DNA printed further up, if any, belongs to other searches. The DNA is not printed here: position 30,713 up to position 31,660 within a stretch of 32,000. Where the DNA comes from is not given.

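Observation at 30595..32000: GAF-AAA+ sigma-54 activator with a 4-Cys insertion in the sensor domain, divergent from the octahaem gene, plus a candidate -24/-12 promoter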

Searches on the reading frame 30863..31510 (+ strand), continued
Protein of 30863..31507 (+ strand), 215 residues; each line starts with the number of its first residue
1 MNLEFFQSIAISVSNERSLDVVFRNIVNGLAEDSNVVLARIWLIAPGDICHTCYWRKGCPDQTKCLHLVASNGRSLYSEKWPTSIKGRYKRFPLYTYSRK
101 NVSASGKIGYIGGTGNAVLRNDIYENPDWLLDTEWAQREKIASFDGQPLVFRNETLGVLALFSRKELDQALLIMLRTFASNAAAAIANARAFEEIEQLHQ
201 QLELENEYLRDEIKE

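Call 80: search_protein_families(library=pfam, proteins=[P0196, P0197, P0209, P0210, P0218, P0221, P0225, P0233, P0234, P0258], max_evalue=0.00001)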
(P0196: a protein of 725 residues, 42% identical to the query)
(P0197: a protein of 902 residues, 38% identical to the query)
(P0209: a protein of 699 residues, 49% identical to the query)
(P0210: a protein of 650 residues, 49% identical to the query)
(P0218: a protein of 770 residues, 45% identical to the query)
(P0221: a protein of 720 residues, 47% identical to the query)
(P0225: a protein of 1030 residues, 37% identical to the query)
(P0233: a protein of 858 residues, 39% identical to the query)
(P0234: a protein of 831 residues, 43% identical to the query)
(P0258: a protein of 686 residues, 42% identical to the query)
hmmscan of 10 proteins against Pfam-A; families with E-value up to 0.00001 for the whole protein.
P0196 (725 aa): 10 families
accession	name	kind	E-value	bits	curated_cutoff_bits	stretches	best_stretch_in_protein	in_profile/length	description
PF00158.32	Sigma54_activat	-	6.7e-71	237.8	20.2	1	389-555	1-167/168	Sigma-54 interaction domain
PF01590.32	GAF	-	1e-30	107.4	22.4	2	219-353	4-133/133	GAF domain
PF13185.12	GAF_2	-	1.2e-27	97.2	28.6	2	215-354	2-136/136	GAF domain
PF25601.1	AAA_lid_14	-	1.5e-21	76.5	27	1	561-627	1-67/87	AAA+ ATPase lid domain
PF14532.12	Sigma54_activ_2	-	1.7e-19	70.9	25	1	390-559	1-137/138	Sigma-54 interaction domain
PF13492.12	GAF_3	-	8.6e-17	62.2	27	1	219-355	4-129/129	GAF domain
PF02954.25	HTH_8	-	5e-10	39.4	22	1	668-712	1-42/42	Bacterial regulatory protein, Fis family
PF07728.20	AAA_5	-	1.1e-08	35.7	22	1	412-531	1-123/139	AAA domain (dynein-related subfamily)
PF01078.27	Mg_chelatase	-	6.4e-07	29.4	20.3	0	400-432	12-44/207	Magnesium chelatase, subunit ChlI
PF00004.35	AAA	-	8.6e-06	26.7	21.2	0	413-541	1-122/131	ATPase family associated with various cellular activities (AAA)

P0197 (902 aa): 8 families
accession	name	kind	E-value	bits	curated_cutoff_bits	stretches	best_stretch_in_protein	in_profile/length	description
PF00158.32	Sigma54_activat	-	1.3e-69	233.6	20.2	1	578-743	2-167/168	Sigma-54 interaction domain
PF01590.32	GAF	-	7.1e-45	153.2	22.4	3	227-364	3-133/133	GAF domain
PF13185.12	GAF_2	-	5.1e-41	140.5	28.6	3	401-542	2-136/136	GAF domain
PF13492.12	GAF_3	-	6e-26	91.8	27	2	404-543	3-129/129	GAF domain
PF25601.1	AAA_lid_14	-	2e-23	82.4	27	1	749-816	1-68/87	AAA+ ATPase lid domain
PF14532.12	Sigma54_activ_2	-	1.3e-16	61.5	25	1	578-748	1-138/138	Sigma-54 interaction domain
PF07728.20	AAA_5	-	2.5e-08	34.5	22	1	601-720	2-124/139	AAA domain (dynein-related subfamily)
PF02954.25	HTH_8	-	3.7e-08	33.4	22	1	848-892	1-42/42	Bacterial regulatory protein, Fis family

P0209 (699 aa): 9 families
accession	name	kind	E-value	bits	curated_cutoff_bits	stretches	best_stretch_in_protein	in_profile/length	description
PF08447.18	PAS_3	-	1e-35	122.3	25.6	2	241-323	3-88/89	PAS fold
PF08448.16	PAS_4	-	1.8e-26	92.9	23.1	2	224-331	2-109/110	PAS fold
PF02518.31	HATPase_c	-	6.6e-23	81.7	26.4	1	588-697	1-109/111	Histidine kinase-, DNA gyrase B-, and HSP90-like ATPase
PF00989.32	PAS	-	5.9e-15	55.7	22.6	1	219-324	3-110/113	PAS fold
PF00512.31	HisKA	-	4e-11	43.2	26.9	1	477-544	2-64/66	His Kinase A (phospho-acceptor) domain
PF01590.32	GAF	-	2.1e-10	41.7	22.4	1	86-182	37-133/133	GAF domain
PF13426.13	PAS_9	-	1e-09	39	27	0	229-327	3-101/103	PAS domain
PF13185.12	GAF_2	-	1.5e-09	38.6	28.6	1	91-183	45-136/136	GAF domain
PF13188.13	PAS_8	-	3.8e-08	33.4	21.8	0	221-270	5-55/65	PAS domain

P0210 (650 aa): 11 families
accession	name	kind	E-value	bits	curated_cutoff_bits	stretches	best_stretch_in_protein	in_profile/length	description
PF00158.32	Sigma54_activat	-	3e-71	239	20.2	1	340-506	1-167/168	Sigma-54 interaction domain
PF25601.1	AAA_lid_14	-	1.7e-23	82.7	27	1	512-579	1-68/87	AAA+ ATPase lid domain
PF14532.12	Sigma54_activ_2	-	2.5e-19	70.3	25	1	341-511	1-138/138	Sigma-54 interaction domain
PF01590.32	GAF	-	8.2e-12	46.2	22.4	1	20-178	3-133/133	GAF domain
PF08447.18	PAS_3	-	1.9e-11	44.5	25.6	1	223-305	3-87/89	PAS fold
PF07728.20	AAA_5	-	2.2e-09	37.9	22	1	364-482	2-123/139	AAA domain (dynein-related subfamily)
PF13185.12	GAF_2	-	7e-09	36.4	28.6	1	89-178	43-135/136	GAF domain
PF00004.35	AAA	-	5e-07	30.7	21.2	1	364-496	1-121/131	ATPase family associated with various cellular activities (AAA)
PF08448.16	PAS_4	-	1e-06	29.4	23.1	1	208-314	4-109/110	PAS fold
PF13426.13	PAS_9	-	2.5e-06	28.1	27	1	212-311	4-102/103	PAS domain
PF02954.25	HTH_8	-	6.7e-06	26.2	22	0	601-639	6-41/42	Bacterial regulatory protein, Fis family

P0218 (770 aa): 12 families
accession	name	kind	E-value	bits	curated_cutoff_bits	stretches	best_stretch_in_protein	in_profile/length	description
PF00158.32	Sigma54_activat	-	1.3e-71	240.1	20.2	1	460-626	1-167/168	Sigma-54 interaction domain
PF25601.1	AAA_lid_14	-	5.3e-24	84.3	27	1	632-699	1-68/87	AAA+ ATPase lid domain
PF14532.12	Sigma54_activ_2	-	7.3e-23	81.8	25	1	461-631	1-138/138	Sigma-54 interaction domain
PF00989.32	PAS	-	2.8e-20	72.9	22.6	2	201-303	2-112/113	PAS fold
PF08448.16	PAS_4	-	2.1e-18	67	23.1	1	206-309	1-110/110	PAS fold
PF13426.13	PAS_9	-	6e-17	62.2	27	1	210-306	1-103/103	PAS domain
PF08447.18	PAS_3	-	6.4e-17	62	25.6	1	361-426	21-88/89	PAS fold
PF01590.32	GAF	-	2.4e-13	51.2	22.4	1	22-179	5-133/133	GAF domain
PF13188.13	PAS_8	-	4.3e-11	42.7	21.8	1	201-245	2-43/65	PAS domain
PF13185.12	GAF_2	-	3.4e-10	40.7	28.6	1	66-179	35-135/136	GAF domain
PF07728.20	AAA_5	-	2.7e-09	37.6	22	1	484-601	2-122/139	AAA domain (dynein-related subfamily)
PF00004.35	AAA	-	6.9e-07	30.2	21.2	1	484-618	1-123/131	ATPase family associated with various cellular activities (AAA)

P0221 (720 aa): 6 families
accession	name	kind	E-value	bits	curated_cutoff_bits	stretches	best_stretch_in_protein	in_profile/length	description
PF08447.18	PAS_3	-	6.3e-15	55.7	25.6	1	395-479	4-88/89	PAS fold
PF07730.19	HisKA_3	-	2.6e-12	47.5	24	1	511-575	1-66/68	Histidine kinase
PF02518.31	HATPase_c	-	1.5e-11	45.2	26.4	1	619-707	5-107/111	Histidine kinase-, DNA gyrase B-, and HSP90-like ATPase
PF01590.32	GAF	-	1.8e-11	45.2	22.4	1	19-176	2-133/133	GAF domain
PF13185.12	GAF_2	-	6.2e-10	39.9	28.6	1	81-176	36-135/136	GAF domain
PF13426.13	PAS_9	-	2.9e-08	34.4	27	0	427-485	43-103/103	PAS domain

P0225 (1030 aa): 12 families
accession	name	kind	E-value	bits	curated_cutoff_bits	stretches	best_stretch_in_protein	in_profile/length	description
PF00158.32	Sigma54_activat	-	5.6e-71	238.1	20.2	1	703-869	1-167/168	Sigma-54 interaction domain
PF01590.32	GAF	-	1.9e-46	158.3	22.4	3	530-667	3-133/133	GAF domain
PF13185.12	GAF_2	-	1.6e-43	148.6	28.6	3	527-668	2-136/136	GAF domain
PF13492.12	GAF_3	-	7.4e-30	104.4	27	2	528-669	1-129/129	GAF domain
PF25601.1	AAA_lid_14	-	2.3e-23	82.2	27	1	875-939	1-65/87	AAA+ ATPase lid domain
PF14532.12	Sigma54_activ_2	-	5.7e-17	62.7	25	1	704-874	1-138/138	Sigma-54 interaction domain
PF08448.16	PAS_4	-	1.6e-11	44.9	23.1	1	214-325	1-110/110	PAS fold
PF13426.13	PAS_9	-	2e-10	41.3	27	1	220-322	3-103/103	PAS domain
PF00989.32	PAS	-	5.3e-09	36.5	22.6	1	208-315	1-108/113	PAS fold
PF08447.18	PAS_3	-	8.6e-08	32.8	25.6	1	231-310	2-82/89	PAS fold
PF07728.20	AAA_5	-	1e-07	32.5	22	1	727-846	2-124/139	AAA domain (dynein-related subfamily)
PF13188.13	PAS_8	-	1.1e-07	31.9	21.8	1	208-256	1-49/65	PAS domain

P0233 (858 aa): 12 families
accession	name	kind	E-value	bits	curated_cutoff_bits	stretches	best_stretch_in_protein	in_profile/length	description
PF00158.32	Sigma54_activat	-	5e-72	241.5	20.2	1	529-695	1-167/168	Sigma-54 interaction domain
PF13185.12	GAF_2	-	3.9e-25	89.1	28.6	2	352-494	2-136/136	GAF domain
PF01590.32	GAF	-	8.8e-24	85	22.4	2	354-493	2-133/133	GAF domain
PF25601.1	AAA_lid_14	-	4.8e-23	81.2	27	1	701-767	1-67/87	AAA+ ATPase lid domain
PF14532.12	Sigma54_activ_2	-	9.4e-18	65.2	25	1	531-700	2-138/138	Sigma-54 interaction domain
PF00989.32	PAS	-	1.4e-14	54.5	22.6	1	209-321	2-113/113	PAS fold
PF13492.12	GAF_3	-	4.8e-11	43.6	27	1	356-495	4-129/129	GAF domain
PF13426.13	PAS_9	-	1.2e-10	42.1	27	1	220-323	3-103/103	PAS domain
PF07728.20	AAA_5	-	6.2e-08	33.2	22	1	553-671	2-123/139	AAA domain (dynein-related subfamily)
PF02954.25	HTH_8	-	1.6e-06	28.1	22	1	798-841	1-41/42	Bacterial regulatory protein, Fis family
PF08448.16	PAS_4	-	2.8e-06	27.9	23.1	0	217-326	4-110/110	PAS fold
PF00004.35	AAA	-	8.9e-06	26.6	21.2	0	553-676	1-113/131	ATPase family associated with various cellular activities (AAA)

P0234 (831 aa): 12 families
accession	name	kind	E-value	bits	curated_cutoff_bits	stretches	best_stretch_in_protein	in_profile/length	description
PF00158.32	Sigma54_activat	-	3.8e-72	241.9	20.2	1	523-689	1-167/168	Sigma-54 interaction domain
PF01590.32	GAF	-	9.3e-27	94.6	22.4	2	351-487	3-133/133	GAF domain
PF13185.12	GAF_2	-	1.7e-25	90.2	28.6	2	348-487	2-135/136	GAF domain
PF25601.1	AAA_lid_14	-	1.2e-23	83.2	27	1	695-761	1-67/87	AAA+ ATPase lid domain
PF14532.12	Sigma54_activ_2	-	7.4e-19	68.8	25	1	524-694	1-138/138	Sigma-54 interaction domain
PF13492.12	GAF_3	-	1.4e-16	61.5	27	1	349-489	1-129/129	GAF domain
PF08448.16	PAS_4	-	2.5e-12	47.4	23.1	1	211-321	1-109/110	PAS fold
PF13188.13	PAS_8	-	1.1e-09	38.3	21.8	1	205-262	1-58/65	PAS domain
PF00989.32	PAS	-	1.9e-08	34.7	22.6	1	205-316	1-112/113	PAS fold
PF13426.13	PAS_9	-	7.6e-08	33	27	1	217-319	3-103/103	PAS domain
PF08447.18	PAS_3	-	1.2e-07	32.3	25.6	1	228-305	2-80/89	PAS fold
PF02954.25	HTH_8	-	5.7e-07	29.6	22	1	781-823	2-41/42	Bacterial regulatory protein, Fis family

P0258 (686 aa): 6 families
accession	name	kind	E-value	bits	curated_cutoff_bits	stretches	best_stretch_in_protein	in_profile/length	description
PF00069.31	Pkinase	-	8.4e-50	170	31.7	1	402-654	2-253/263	Protein kinase domain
PF07714.23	PK_Tyr_Ser-Thr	-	1e-27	97.6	23.1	1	407-652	7-248/258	Protein tyrosine and serine/threonine kinase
PF01590.32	GAF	-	3e-08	34.7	22.4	1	211-365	6-133/133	GAF domain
PF13185.12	GAF_2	-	8.2e-07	29.7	28.6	1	281-365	51-135/136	GAF domain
PF17667.7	Pkinase_fungal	-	1.5e-06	27.7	24.1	1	501-581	288-371/387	Fungal protein kinase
PF01636.29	APH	-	6.3e-06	26.5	23.2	0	514-548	161-199/239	Phosphotransferase enzyme family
